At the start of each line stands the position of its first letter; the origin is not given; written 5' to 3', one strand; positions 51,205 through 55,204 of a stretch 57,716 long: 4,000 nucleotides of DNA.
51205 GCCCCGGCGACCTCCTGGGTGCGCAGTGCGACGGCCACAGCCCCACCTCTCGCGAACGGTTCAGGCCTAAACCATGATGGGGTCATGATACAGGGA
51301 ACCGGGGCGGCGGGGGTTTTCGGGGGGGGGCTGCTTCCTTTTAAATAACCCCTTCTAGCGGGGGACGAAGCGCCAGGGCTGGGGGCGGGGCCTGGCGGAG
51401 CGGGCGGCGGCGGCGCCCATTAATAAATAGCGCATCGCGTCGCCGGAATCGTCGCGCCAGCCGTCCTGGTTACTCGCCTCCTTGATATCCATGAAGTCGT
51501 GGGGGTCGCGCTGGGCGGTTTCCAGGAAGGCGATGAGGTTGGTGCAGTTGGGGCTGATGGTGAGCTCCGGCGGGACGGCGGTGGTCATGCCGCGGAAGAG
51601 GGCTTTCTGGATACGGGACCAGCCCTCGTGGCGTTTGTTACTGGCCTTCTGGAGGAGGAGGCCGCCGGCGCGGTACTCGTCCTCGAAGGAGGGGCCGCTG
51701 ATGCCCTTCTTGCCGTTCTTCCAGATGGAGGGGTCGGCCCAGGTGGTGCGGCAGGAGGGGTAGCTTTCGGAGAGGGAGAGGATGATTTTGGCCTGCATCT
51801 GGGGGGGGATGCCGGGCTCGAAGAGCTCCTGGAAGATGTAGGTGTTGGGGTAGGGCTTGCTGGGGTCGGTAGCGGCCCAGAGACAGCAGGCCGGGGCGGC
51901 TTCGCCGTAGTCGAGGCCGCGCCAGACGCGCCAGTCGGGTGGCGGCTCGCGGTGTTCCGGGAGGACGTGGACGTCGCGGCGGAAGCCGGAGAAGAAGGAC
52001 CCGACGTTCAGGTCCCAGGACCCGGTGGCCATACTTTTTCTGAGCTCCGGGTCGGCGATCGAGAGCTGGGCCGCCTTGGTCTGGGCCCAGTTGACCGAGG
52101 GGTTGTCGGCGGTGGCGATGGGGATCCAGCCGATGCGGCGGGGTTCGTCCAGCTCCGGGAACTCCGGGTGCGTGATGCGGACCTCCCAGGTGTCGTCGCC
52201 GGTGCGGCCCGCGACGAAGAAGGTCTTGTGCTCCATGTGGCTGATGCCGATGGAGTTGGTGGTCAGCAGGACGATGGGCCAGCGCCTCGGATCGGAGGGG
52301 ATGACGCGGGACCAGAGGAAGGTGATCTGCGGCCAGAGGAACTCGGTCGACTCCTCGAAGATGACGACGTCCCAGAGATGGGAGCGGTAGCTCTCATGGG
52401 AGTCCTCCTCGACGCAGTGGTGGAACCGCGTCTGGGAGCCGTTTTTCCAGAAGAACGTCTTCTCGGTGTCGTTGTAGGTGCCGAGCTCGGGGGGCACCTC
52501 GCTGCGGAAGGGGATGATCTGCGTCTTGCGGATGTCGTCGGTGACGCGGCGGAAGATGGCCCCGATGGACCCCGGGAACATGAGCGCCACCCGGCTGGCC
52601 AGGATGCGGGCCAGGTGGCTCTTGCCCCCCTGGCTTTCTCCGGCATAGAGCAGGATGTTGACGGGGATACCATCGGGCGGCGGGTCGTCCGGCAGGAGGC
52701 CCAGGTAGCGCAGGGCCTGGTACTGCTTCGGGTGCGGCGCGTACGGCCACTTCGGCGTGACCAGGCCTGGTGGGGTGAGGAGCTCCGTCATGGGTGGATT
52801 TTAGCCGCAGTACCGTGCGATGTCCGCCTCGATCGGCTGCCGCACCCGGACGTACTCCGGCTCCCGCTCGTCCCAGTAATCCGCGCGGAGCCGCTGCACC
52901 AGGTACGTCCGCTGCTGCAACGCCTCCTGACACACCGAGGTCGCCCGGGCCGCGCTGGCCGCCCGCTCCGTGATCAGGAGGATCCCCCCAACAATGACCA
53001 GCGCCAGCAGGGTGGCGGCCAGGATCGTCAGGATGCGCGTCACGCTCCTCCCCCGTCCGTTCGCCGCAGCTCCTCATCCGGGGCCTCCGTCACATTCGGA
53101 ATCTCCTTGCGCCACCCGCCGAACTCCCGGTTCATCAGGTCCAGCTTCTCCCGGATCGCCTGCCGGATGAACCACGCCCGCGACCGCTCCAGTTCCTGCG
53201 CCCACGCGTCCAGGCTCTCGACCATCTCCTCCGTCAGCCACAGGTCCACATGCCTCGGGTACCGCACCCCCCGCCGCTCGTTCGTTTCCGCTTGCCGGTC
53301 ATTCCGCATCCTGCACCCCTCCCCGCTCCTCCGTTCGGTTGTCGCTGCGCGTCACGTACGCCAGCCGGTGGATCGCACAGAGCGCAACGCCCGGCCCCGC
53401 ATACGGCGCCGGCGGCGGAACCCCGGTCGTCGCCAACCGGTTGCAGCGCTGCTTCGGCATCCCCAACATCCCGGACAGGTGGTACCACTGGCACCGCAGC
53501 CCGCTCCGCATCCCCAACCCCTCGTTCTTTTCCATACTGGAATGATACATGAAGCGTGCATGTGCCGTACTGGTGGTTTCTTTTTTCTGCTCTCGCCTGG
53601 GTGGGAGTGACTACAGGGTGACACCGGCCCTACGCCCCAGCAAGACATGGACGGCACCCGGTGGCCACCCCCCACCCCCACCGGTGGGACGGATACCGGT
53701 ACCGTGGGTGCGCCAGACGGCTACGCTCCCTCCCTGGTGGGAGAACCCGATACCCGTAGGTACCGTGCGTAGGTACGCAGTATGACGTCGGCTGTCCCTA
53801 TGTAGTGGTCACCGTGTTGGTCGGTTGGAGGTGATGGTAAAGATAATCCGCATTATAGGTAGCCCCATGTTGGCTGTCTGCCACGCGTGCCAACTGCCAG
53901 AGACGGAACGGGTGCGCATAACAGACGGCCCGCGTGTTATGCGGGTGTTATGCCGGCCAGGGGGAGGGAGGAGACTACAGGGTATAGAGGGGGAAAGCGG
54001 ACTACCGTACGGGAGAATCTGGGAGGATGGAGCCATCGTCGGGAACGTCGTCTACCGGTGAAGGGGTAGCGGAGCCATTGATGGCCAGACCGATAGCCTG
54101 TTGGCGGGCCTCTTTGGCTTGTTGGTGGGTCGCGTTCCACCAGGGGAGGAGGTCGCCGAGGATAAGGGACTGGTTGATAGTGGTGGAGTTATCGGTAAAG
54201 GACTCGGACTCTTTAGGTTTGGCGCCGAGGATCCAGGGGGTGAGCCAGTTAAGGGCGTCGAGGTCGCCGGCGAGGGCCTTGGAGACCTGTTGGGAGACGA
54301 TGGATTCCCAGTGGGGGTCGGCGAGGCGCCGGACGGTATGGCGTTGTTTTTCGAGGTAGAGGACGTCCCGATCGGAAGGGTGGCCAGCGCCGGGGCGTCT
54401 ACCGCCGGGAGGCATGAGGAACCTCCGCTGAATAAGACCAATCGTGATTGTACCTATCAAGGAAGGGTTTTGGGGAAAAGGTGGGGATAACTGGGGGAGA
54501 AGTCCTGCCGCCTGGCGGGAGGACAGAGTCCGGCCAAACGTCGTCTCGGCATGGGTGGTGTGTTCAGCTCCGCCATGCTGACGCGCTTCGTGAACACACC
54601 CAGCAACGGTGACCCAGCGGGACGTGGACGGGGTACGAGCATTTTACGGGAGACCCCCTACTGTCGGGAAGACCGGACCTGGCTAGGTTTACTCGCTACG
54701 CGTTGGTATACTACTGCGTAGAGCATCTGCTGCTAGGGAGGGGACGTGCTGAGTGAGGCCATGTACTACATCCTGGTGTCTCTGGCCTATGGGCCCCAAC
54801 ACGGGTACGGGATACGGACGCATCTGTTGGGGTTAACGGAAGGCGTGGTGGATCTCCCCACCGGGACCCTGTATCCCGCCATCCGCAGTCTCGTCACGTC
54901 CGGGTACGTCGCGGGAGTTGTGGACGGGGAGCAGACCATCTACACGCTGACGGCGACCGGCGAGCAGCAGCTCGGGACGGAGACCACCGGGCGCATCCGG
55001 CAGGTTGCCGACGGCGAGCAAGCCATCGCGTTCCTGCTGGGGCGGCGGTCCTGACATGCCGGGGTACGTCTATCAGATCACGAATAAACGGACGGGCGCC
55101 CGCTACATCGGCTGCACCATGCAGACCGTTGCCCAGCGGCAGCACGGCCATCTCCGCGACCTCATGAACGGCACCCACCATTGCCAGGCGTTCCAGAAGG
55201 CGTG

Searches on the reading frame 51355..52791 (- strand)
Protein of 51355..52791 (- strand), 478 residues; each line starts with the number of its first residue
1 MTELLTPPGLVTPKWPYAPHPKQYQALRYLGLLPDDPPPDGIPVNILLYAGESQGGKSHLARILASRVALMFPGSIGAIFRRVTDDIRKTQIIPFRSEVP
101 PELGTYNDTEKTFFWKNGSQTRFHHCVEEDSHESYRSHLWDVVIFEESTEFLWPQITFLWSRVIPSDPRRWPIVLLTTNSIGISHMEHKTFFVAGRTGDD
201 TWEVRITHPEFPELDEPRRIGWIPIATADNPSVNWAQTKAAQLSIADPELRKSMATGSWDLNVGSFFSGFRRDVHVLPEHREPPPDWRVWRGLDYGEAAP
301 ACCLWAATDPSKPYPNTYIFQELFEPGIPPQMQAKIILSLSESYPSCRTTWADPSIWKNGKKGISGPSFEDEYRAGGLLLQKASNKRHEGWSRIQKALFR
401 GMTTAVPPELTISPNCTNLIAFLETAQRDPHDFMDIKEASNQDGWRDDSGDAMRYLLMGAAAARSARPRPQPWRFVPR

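Call 64: search_protein_families(library=pfam, proteins=[window:51355-52791:-], max_evalue=0.01)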
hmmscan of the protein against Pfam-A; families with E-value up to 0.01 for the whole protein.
window:51355-52791:- (478 aa): 0 families

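Call 65: search_protein_families(library=ncbifam, proteins=[window:51355-52791:-], max_evalue=0.01)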
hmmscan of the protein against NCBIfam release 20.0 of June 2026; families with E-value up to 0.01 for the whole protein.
window:51355-52791:- (478 aa): 0 families

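Call 66: search_protein_families(library=phrogs, proteins=[window:51355-52791:-], max_evalue=0.001)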
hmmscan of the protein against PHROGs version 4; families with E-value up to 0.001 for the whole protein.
window:51355-52791:- (478 aa): 3 families
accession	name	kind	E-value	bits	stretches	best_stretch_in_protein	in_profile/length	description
phrog_2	-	head and packaging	1.2e-23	84.8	1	16-466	263-599/807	terminase large subunit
phrog_979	-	head and packaging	7.2e-14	52.4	1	43-260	165-407/642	terminase large subunit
phrog_10250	-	head and packaging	0.00085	20.1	0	247-388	6-142/228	terminase large subunit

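Call 93: find_related_loci(query=window:51355-52791:-, collection=viral_contigs, flank=5000)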
Query window:51355-52791:- (478 aa) in viral_contigs; peptide patterns used: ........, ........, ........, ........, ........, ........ (x = any residue, [..] = any of these).
8 stretches matched a pattern; 2 encode a relative of the query (tblastn E <= 1e-3); 2 distinct loci.
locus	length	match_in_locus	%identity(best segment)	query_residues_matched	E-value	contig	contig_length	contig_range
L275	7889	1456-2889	87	1-478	0e+0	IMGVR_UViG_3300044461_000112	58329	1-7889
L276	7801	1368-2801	87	1-478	0e+0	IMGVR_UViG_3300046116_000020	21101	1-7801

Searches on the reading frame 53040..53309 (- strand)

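Call 64: search_protein_families(library=pfam, proteins=[window:53040-53309:-], max_evalue=0.01)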
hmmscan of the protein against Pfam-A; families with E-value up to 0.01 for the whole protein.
window:53040-53309:- (89 aa): 4 families
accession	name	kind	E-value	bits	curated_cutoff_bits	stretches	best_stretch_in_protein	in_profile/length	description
PF01402.27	RHH_1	-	4.6e-09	36.4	20.5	1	25-57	6-38/39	Ribbon-helix-helix protein, copG family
PF21775.3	PutA_1st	-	0.0016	18.3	27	1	33-56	8-31/33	PutA, RHH domain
PF07878.17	RHH_5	-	0.004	17.3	26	1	25-52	8-35/43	CopG-like RHH_1 or ribbon-helix-helix domain, RHH_5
PF17749.6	MIP-T3_C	-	0.0056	17.2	25.8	0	28-86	50-110/154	Microtubule-binding protein MIP-T3 C-terminal region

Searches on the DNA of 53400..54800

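Call 68: search_rna_families(source=window, start=53400, end=54800, threshold=evalue, max_evalue=1)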
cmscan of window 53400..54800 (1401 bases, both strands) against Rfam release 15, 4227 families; matches with E-value up to 1: 0.
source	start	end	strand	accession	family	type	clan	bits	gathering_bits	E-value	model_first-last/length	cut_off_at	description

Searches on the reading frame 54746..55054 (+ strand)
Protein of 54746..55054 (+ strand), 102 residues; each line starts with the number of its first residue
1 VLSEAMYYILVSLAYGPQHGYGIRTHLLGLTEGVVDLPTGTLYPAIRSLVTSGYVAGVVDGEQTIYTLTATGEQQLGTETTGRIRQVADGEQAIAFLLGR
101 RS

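Call 11: search_protein_families(library=pfam, proteins=[window:54746-55054:+], max_evalue=0.01)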
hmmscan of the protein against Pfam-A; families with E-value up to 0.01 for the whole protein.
window:54746-55054:+ (102 aa): 1 family
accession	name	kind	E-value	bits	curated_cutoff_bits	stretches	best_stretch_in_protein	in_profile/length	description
PF03551.20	PadR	-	4.2e-12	46.3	27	1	9-76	1-73/75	Transcriptional regulator PadR-like family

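Call 12: search_protein_families(library=phrogs, proteins=[window:54746-55054:+], max_evalue=0.001)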
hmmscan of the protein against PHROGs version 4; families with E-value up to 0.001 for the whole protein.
window:54746-55054:+ (102 aa): 2 families
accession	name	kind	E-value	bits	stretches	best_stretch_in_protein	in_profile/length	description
phrog_4278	-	unknown function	4.4e-06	27.5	1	9-88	36-116/127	-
phrog_25401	-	DNA, RNA and nucleotide metabolism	0.00024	22.2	1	35-75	43-83/97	DNA binding protein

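Call 32: find_encoding_contigs(protein=window:54746-55054:+, flank=10000, max_places=2)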
Protein window:54746-55054:+ (102 aa): 2 contigs read that carry it; 2 places shown.
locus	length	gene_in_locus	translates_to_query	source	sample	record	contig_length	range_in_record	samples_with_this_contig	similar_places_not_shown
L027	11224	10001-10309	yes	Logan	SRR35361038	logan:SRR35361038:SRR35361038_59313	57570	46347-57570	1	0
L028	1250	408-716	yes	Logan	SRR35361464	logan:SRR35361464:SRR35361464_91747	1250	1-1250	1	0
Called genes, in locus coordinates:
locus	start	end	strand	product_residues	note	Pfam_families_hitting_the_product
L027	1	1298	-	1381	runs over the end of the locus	-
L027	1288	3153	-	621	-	-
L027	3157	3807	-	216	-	-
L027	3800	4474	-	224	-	-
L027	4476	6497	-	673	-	-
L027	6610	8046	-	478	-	-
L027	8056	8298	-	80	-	-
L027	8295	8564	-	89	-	PF01402:RHH_1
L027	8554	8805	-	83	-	-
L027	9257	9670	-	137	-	-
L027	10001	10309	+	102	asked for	PF03551:PadR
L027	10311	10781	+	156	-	PF01541:GIY-YIG (weak)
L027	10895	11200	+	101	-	-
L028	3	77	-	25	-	?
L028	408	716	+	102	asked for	PF03551:PadR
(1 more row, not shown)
